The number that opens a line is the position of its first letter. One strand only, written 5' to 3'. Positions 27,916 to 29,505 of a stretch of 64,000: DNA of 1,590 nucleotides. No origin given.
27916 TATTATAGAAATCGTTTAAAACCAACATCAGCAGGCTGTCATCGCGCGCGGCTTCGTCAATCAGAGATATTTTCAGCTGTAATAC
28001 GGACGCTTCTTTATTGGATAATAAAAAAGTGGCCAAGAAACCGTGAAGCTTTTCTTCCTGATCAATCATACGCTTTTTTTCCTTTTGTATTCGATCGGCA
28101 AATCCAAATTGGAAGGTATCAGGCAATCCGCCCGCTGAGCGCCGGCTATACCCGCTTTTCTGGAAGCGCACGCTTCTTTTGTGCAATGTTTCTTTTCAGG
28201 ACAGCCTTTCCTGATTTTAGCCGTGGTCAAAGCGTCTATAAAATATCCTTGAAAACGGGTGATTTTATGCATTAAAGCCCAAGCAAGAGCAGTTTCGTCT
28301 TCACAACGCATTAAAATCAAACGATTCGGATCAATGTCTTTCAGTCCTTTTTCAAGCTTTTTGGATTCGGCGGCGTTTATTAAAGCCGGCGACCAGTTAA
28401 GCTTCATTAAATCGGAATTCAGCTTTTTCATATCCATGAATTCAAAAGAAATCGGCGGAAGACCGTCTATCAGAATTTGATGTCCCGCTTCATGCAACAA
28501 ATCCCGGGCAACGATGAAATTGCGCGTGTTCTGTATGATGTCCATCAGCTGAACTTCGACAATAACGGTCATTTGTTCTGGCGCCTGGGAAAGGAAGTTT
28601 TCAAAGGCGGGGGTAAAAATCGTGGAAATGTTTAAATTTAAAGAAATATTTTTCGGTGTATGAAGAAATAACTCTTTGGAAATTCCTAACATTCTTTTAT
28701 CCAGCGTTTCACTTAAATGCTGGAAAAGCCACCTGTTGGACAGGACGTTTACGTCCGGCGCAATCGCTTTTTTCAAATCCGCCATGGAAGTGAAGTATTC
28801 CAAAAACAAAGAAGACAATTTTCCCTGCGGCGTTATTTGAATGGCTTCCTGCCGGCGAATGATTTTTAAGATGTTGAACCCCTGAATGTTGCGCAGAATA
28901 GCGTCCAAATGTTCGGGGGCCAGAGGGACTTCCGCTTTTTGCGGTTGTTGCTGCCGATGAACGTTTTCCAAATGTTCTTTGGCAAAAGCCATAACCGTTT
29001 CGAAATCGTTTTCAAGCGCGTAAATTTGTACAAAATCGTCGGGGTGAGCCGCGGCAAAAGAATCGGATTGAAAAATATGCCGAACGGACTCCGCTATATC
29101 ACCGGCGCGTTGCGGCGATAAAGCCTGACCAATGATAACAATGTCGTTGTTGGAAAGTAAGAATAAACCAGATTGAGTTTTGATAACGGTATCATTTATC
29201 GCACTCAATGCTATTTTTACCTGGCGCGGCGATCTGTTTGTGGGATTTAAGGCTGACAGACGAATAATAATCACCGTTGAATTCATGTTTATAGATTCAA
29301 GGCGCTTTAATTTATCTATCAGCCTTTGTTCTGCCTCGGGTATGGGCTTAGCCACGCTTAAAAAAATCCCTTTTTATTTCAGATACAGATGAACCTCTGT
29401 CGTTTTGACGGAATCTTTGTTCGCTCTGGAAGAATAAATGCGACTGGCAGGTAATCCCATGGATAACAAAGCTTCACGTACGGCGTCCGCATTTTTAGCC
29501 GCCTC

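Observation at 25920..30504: Minus-strand cluster: OmpA-like coiled-coil lipoprotein, two tandem paralogous dead GGDEF-EAL-like proteins and a GYF/AIM24-family protein, upstream of rplU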

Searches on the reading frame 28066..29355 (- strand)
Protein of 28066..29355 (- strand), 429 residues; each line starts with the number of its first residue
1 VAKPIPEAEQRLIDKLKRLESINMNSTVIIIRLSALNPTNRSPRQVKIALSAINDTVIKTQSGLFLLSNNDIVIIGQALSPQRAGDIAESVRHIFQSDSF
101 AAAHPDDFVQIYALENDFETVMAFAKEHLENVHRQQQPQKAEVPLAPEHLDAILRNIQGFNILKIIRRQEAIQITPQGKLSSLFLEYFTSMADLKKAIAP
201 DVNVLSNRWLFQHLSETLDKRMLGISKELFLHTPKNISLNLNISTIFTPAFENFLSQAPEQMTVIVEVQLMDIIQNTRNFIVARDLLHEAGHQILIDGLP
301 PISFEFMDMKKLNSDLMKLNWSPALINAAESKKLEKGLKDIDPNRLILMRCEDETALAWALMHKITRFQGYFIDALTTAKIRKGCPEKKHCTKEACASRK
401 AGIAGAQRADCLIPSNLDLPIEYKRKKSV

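Call 3: search_protein_families(library=pfam, proteins=[window:28066-29355:-], max_evalue=1)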
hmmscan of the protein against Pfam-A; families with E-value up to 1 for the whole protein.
window:28066-29355:- (429 aa): 3 families
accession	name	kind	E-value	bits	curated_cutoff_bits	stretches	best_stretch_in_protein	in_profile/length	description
PF00563.25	EAL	-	0.0057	16.5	31.3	1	213-318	58-173/236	EAL domain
PF20284.3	CTD8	-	0.014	16.1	27.6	1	240-283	54-97/127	C-terminal domain 8 of the ABC-three component (ABC-3C) systems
PF16558.10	AZUL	-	0.31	11.7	23.8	1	380-400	11-30/59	Amino-terminal Zinc-binding domain of ubiquitin ligase E3A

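Call 4: search_protein_families(library=ncbifam, proteins=[window:28066-29355:-], max_evalue=1)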
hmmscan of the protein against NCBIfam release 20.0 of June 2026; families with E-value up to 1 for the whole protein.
window:28066-29355:- (429 aa): 0 families

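Call 7: find_homologous_proteins(query=window:28066-29355:-)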
Query window:28066-29355:- (429 aa): 88 proteins with E <= 0.001 among 3977 candidates.
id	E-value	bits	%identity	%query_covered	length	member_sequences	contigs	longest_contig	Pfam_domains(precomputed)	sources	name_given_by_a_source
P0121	5.6e-280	946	100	100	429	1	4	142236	-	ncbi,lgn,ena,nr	ncbi:MAG: hypothetical protein J5787_07445 [Alphaproteobacteria bacterium]|nr:hypothetical protein [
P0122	4.7e-216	735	78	100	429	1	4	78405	-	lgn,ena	-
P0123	8.0e-215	731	78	100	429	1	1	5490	-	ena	-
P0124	4.7e-210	716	76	98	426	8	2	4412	-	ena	-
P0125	1.3e-206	704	75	99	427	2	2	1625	-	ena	-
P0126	1.2e-205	701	74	99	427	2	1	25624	-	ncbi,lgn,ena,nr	ncbi:MAG: hypothetical protein IKR09_06335 [Alphaproteobacteria bacterium]|nr:hypothetical protein [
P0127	9.0e-200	682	72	100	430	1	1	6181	-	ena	-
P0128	9.2e-199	679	72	100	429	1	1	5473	-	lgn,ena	-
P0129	4.5e-198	676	72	100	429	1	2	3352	-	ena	-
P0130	9.4e-197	672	72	100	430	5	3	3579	-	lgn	-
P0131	3.0e-196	670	71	98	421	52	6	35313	-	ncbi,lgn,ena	-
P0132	3.2e-195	667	71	98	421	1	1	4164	-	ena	-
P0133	1.2e-193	662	69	100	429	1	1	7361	-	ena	-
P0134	2.6e-193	661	70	100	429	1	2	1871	-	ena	-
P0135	8.3e-192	656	69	99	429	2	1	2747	-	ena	-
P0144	3.9e-186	637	70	94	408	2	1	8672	PF00563.26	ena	-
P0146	1.2e-180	619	66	100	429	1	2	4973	PF00563.26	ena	-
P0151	4.3e-149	515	58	97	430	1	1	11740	PF00563.26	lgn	-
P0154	8.0e-141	488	55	97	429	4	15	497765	PF00563.26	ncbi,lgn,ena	-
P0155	1.2e-138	481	55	97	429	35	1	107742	PF00563.26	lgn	-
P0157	2.8e-136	473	54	95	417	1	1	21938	PF00563.26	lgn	-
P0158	1.8e-131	457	52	97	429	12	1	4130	PF00563.26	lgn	-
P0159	1.0e-129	451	50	97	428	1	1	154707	PF00563.26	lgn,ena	-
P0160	5.2e-127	442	50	97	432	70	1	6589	PF00563.26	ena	-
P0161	3.6e-125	436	52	97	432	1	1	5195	PF00563.26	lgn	-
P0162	1.4e-124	434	50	97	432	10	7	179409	PF00563.26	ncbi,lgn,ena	-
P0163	1.0e-121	425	51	97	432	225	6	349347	PF00563.26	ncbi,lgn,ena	-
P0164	2.9e-121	423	50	98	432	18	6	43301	PF00563.26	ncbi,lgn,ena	-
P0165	3.4e-121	423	51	98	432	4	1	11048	PF00563.26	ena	-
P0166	1.5e-120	421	53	92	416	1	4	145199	PF00563.26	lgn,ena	-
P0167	2.2e-120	421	52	95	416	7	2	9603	PF00563.26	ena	-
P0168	2.9e-116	407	51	92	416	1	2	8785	PF00563.26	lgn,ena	-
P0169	3.5e-111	390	46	97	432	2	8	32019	PF00563.26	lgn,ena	-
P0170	9.8e-108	379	45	97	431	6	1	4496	PF00563.26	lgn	-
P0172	2.5e-104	368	44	97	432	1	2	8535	PF00563.26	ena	-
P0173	1.7e-102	362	43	97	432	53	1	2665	PF00563.26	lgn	-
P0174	4.0e-102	360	61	65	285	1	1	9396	PF00563.26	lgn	-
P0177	3.8e-95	337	40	97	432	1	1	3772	PF00563.26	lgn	-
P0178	6.8e-94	333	44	95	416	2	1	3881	PF00563.26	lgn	-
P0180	2.5e-93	331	42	96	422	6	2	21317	PF00563.26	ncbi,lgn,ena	-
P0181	3.8e-88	314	38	96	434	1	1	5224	PF00563.26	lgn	-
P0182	7.4e-88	313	38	97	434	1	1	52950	PF00563.26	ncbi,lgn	ncbi:MAG: hypothetical protein AB7U85_09395 [Alphaproteobacteria bacterium]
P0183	1.3e-84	303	37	96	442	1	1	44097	PF00563.26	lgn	-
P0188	2.7e-70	256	35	94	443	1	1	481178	-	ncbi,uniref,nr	ncbi:hypothetical protein CU669_04285 [Paramagnetospirillum kuznetsovii]|uniref:EAL domain-containin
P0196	1.2e-54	204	31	87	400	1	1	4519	PF00563.26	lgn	-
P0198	3.2e-52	196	32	86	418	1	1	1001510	PF00563.26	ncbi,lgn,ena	-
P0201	1.3e-48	184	31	87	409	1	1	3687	PF00563.26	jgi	jgi:hypothetical protein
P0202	5.5e-46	176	31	88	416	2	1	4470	PF00563.26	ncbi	-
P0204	1.7e-42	164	30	87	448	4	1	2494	PF00563.26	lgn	-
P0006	6.0e-38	149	30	86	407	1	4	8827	PF00563.26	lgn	-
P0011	2.1e-35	141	32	83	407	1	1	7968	PF00563.26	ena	-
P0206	7.0e-25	106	39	42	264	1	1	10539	PF00563.26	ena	-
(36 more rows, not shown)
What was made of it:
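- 28066..29355 (-): Paralog A (429 aa, GTG start): GGDEF-like N-domain, EAL-fold domain and Cys4 tail. It is 100% identical to NCBI MAG protein J5787_07445 over its full length (call 7).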

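Call 14: find_encoding_contigs(protein=P0188, flank=8000, max_places=3)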
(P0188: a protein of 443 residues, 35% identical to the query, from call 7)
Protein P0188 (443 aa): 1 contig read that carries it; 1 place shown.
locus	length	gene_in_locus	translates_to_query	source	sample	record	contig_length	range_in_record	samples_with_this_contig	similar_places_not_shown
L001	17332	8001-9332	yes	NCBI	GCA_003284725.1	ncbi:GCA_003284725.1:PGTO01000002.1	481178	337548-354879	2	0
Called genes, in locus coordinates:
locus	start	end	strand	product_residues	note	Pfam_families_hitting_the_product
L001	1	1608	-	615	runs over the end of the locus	PF17297:PEPCK_N, PF00821:PEPCK_GTP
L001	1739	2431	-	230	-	PF13883:CREG_beta-barrel, PF01243:PNPOx_N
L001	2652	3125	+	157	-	-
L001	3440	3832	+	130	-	PF12844:HTH_19 (weak), PF13560:HTH_31, PF01381:HTH_3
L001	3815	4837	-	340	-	PF08331:QueG_DUF1730, PF13187:Fer4_9 (faint), PF00037:Fer4 (faint), PF13237:Fer4_10 (faint), PF12838:Fer4_7 (faint), PF13484:Fer4_16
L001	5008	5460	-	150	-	PF14489:QueF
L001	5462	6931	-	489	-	PF00294:PfkB, PF08543:Phos_pyr_kin, PF01467:CTP_transf_like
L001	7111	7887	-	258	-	PF00149:Metallophos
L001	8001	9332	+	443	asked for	-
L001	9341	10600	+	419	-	PF00563:EAL (faint)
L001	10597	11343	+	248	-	PF00005:ABC_tran, PF13304:AAA_21 (weak)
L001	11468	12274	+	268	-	PF01061:ABC2_membrane, PF12698:ABC2_membrane_3 (weak)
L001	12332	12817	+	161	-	PF04461:YajQ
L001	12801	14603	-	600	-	PF00672:HAMP, PF00989:PAS (weak), PF08448:PAS_4, PF13426:PAS_9 (weak), PF08447:PAS_3, PF00512:HisKA (weak), PF02518:HATPase_c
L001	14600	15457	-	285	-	PF12974:Phosphonate-bd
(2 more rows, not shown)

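Call 15: find_encoding_contigs(protein=P0198, flank=8000, max_places=3)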
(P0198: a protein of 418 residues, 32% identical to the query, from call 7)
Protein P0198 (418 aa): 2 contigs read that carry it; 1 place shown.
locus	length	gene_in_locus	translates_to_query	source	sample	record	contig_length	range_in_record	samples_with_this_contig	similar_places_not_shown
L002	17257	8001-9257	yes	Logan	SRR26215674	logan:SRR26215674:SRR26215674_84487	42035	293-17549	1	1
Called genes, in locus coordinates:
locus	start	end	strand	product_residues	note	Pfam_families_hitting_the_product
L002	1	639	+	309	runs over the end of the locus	?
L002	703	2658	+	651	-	PF00912:Transgly, PF00905:Transpeptidase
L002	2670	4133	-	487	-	PF00294:PfkB, PF01256:Carb_kinase, PF08543:Phos_pyr_kin, PF01467:CTP_transf_like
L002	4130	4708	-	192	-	PF13580:SIS_2, PF01380:SIS (faint)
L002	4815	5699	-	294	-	PF02353:CMAS, PF01209:Ubie_methyltran, PF13489:Methyltransf_23, PF13847:Methyltransf_31, PF08241:Methyltransf_11, PF08242:Methyltransf_12, PF13649:Methyltransf_25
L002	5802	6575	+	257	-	-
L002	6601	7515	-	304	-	-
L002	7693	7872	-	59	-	-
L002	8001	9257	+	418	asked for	PF00563:EAL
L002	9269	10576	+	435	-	PF00563:EAL (weak)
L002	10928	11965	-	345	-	PF02277:DBI_PRT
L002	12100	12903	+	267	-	PF02654:CobS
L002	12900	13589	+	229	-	PF00300:His_Phos_1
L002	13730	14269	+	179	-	PF02283:CobU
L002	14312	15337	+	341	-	PF02492:cobW, PF07683:CobW_C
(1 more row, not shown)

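Call 25: predict_structure(alignment_id=A1)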
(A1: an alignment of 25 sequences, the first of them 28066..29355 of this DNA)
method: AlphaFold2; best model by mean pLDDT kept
length: 429 residues; sequences in the alignment: 25
mean_pLDDT: 87.3   pTM: 0.65
mean pLDDT of the five models: 87.3, 87.2, 85.6, 85.2, 84.4
residues with pLDDT >= 90: 213; 70-90: 197; 50-70: 11; < 50: 8
segments of 3 or more residues with pLDDT < 50: 1-5
pLDDT, mean of each block of 10 residues (from residue 1): 60 91 87 87 83 81 89 89 89 90 91 93 93 68 79 83 89 91 91 81 81 87 91 92 94 94 95 92 96 95 86 93 72 84 93 89 93 91 90 91 87 90 70
secondary structure, 60 per line:
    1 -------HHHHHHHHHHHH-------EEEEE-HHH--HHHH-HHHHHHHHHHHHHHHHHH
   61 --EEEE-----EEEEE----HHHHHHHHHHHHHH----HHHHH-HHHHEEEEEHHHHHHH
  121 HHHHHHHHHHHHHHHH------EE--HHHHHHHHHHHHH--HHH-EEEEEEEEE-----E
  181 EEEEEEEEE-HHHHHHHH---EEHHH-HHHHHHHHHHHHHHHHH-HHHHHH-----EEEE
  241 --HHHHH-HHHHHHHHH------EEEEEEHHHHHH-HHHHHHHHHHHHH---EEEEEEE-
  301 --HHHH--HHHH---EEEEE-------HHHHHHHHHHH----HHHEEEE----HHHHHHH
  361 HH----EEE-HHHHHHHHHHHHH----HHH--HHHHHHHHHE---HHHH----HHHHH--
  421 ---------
elements in order: H8-19 E27-31 H38-41 H43-60 E63-66 E72-76 H81-94 H99-103 H105-108 E109-113 H114-136 H147-159 E166-174 E180-189 H191-198 H208-224 H226-231 E237-240 H243-247 H249-257 E264-269 H270-275 H277-289 E293-299 H303-306 H309-312 E316-320 H328-338 E346-349 H354-362 E367-369 H371-383 H393-401 H406-409 H414-418
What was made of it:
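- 28066..29355 (-): The AF2 model has pLDDT 87.3 (call 25).
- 28948..29334 (-): A N-terminal domain (aa 8-136): alpha-beta-alpha-beta-beta-alpha-beta-alpha, GGDEF-like fold. The hairpin S68-N-N-D71-I sits at the GGDEF position. Secondary structure (call 25).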

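Call 39: find_related_loci(query=A1, collection=genome_contigs, flank=6000)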
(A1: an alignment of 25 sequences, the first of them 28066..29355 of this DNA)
Query A1 (429 aa) in genome_contigs; peptide patterns used: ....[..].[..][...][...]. (x = any residue, [..] = any of these).
449 stretches matched a pattern; 440 encode a relative of the query (tblastn E <= 1e-3); the best 80 are kept; 80 distinct loci.
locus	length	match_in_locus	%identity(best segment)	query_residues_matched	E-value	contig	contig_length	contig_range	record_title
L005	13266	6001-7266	77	8-429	0e+0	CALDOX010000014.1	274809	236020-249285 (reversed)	MAG TPA_asm: uncultured Alphaproteobacteria bacterium isolate SRR6425755_bin.60_CONCOCT_v1.1_MAG genome assembly, contig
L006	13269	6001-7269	75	1-423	0e+0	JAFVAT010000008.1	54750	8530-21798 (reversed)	MAG: Alphaproteobacteria bacterium isolate RGIG5000 Roe_deer_Rumen-5__c1213, whole genome shotgun sequence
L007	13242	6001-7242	70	7-425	0e+0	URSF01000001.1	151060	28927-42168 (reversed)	uncultured Rhodospirillaceae bacterium isolate UMGS1296 genome assembly, contig: NODE_27_length_151060_cov_9.893116, who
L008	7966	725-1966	70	7-425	0e+0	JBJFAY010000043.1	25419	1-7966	MAG: Alphaproteobacteria bacterium isolate PUUB15_bin.049 NODE_1581_length_25419_cov_6.550308, whole genome shotgun sequ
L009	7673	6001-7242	70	7-425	0e+0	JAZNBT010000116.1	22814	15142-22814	MAG: Alphaproteobacteria bacterium isolate T1900044741_TS20190207.MAGScoT_cleanbin_000004 SGB_2063_k141_2750803, whole g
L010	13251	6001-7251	69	7-428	0e+0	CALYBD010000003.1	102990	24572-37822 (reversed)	MAG: uncultured Alphaproteobacteria bacterium isolate BRZ_CT__bin99 genome assembly, contig: BRZ_CT__NODE_357_length_102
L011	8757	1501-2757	68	5-428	0e+0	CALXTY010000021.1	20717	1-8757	MAG: uncultured Alphaproteobacteria bacterium isolate BRZ_DM__bin96 genome assembly, contig: BRZ_DM__NODE_3500_length_20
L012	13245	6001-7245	63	8-428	0e+0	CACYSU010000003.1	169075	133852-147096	MAG: uncultured Rhodospirillales bacterium isolate RUG12246 genome assembly, contig: RUG12246_asm_3, whole genome shotgu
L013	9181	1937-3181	64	8-428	0e+0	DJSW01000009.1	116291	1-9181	MAG TPA_asm: Alphaproteobacteria bacterium UBA6324 UBA6324_contig_196, whole genome shotgun sequence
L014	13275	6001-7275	74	1-425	0e+0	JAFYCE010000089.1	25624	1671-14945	MAG: Alphaproteobacteria bacterium isolate RGIG6957 Sheep_Rumen.Co__c2393848, whole genome shotgun sequence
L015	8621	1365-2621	59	5-428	3e-168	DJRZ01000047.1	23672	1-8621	MAG TPA_asm: Alphaproteobacteria bacterium UBA6347 UBA6347_contig_2369, whole genome shotgun sequence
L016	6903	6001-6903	74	7-308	2e-148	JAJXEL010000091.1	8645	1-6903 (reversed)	MAG: Alphaproteobacteria bacterium isolate C13_60.fa NODE_2678_length_8645_cov_5.313620, whole genome shotgun sequence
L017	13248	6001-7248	60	5-425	4e-169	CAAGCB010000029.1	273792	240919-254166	MAG TPA_asm: Alphaproteobacteria bacterium, isolate HGM16793, WGS project CAAGCB010000000 data, contig: SRS476094_28_k11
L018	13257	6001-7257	55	8-422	1e-144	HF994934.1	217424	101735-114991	Acetobacter sp. CAG:977 genomic scaffold, scf124, whole genome shotgun sequence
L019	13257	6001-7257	51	8-422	8e-136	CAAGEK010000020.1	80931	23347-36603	MAG TPA_asm: Alphaproteobacteria bacterium, isolate HGM16795, WGS project CAAGEK010000000 data, contig: SRS476163_71_k11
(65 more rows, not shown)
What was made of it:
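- The family was found in 440 species-level genomes (call 39).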

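Call 42: search_solved_structures(query=A1, max_evalue=0.01, show_alignments=3)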
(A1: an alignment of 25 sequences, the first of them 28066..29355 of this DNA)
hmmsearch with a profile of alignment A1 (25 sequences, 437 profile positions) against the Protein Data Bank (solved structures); distinct sequences matched with E-value up to 0.01: 3.
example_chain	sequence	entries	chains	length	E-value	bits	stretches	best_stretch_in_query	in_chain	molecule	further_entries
8pps_A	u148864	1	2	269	0.0011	21.2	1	245-379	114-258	EAL domain-containing protein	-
5xgb_A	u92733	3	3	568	0.0034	19.5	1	245-379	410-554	Uncharacterized protein | Uncharacterized protein PA0861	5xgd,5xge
6pwj_A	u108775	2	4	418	0.0049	19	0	223-384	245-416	GGDEF and EAL domain-containing protein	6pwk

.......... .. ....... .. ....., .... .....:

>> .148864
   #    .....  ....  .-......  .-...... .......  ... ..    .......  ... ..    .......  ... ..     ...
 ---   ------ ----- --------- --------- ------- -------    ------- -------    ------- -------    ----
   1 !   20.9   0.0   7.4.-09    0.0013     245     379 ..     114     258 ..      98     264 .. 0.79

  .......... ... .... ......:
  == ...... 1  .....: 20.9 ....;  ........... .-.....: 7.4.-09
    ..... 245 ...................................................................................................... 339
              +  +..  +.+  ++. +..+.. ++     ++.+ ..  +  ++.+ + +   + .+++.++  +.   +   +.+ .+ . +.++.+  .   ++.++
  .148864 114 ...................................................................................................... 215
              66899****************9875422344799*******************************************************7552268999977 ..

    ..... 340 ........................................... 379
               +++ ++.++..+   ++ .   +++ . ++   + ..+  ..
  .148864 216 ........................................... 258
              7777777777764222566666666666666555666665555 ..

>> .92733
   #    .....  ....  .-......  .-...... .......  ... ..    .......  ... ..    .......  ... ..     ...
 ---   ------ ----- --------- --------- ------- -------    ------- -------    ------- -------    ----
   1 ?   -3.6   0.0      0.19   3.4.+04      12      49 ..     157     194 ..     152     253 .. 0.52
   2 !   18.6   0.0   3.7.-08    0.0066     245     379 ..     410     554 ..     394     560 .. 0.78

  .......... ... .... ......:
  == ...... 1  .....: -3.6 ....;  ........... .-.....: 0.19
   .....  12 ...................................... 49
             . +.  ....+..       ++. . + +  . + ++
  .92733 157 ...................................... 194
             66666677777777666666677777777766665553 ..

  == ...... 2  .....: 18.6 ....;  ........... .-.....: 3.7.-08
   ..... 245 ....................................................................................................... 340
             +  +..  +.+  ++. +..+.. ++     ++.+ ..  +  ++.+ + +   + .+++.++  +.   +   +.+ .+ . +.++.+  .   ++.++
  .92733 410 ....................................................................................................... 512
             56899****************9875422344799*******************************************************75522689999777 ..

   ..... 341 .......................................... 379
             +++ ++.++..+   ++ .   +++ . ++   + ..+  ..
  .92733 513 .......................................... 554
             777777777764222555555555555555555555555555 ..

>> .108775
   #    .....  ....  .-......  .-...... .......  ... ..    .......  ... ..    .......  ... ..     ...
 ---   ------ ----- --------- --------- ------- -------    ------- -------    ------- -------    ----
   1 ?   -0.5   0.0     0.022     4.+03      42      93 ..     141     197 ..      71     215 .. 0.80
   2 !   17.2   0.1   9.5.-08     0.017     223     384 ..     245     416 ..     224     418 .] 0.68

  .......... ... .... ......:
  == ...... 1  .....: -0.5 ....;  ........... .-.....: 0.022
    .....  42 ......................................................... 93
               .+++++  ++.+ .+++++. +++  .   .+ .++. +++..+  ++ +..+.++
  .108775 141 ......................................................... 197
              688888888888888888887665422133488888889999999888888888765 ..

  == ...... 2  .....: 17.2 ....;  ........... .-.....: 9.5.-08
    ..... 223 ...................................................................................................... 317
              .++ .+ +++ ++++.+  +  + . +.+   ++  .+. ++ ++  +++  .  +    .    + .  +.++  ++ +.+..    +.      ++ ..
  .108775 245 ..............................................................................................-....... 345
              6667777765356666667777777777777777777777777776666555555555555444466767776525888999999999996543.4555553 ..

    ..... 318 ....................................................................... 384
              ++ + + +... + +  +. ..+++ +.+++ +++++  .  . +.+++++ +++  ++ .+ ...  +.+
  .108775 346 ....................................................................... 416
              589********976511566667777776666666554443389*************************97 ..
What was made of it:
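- Tried and rejected: The A family gave only weak EAL hits, E 0.001-0.005 (call 42).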

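Call 87: search_protein_families(library=padloc, proteins=[window:28066-29355:-], max_evalue=0.01)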
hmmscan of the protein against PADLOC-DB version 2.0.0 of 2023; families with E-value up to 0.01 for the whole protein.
window:28066-29355:- (429 aa): 0 families

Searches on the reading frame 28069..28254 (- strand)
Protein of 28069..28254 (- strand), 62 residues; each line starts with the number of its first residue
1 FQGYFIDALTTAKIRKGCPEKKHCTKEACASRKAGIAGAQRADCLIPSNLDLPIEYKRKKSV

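Call 95: search_solved_structures(query=window:28069-28254:-, max_evalue=10, show_alignments=2)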
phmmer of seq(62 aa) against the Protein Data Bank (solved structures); distinct sequences matched with E-value up to 10: 1.
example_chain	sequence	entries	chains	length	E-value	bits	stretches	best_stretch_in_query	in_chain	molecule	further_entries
9y6s_4g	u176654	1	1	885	1.8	12.6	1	7-41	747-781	Leucine-rich repeat protein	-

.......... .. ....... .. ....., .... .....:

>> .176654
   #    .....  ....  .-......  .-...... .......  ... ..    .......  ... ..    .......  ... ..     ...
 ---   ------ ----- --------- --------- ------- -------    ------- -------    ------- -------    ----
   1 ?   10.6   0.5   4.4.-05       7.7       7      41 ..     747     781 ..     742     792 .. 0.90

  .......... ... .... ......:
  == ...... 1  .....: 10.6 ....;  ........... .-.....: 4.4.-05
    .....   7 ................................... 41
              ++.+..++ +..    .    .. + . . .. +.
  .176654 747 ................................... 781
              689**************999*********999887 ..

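Call 96: search_protein_families(library=pfam, proteins=[window:28069-28254:-], max_evalue=10)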
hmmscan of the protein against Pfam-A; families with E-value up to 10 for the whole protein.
seq(62 aa): 1 family
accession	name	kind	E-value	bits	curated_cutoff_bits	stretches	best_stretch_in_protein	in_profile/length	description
PF16558.10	AZUL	-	0.013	16.2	23.8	1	13-33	11-30/59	Amino-terminal Zinc-binding domain of ubiquitin ligase E3A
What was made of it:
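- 28096..28203 (-): A-specific C-terminal Cys4 motif C385-x5-C391-x4-C396-x14-C411...LD, a putative metal-binding tail. It matches no known family (calls 95, 96).
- Tried and rejected: There is no PDB or Pfam match; a faint AZUL hit at E 0.013 was rejected (calls 95, 96).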
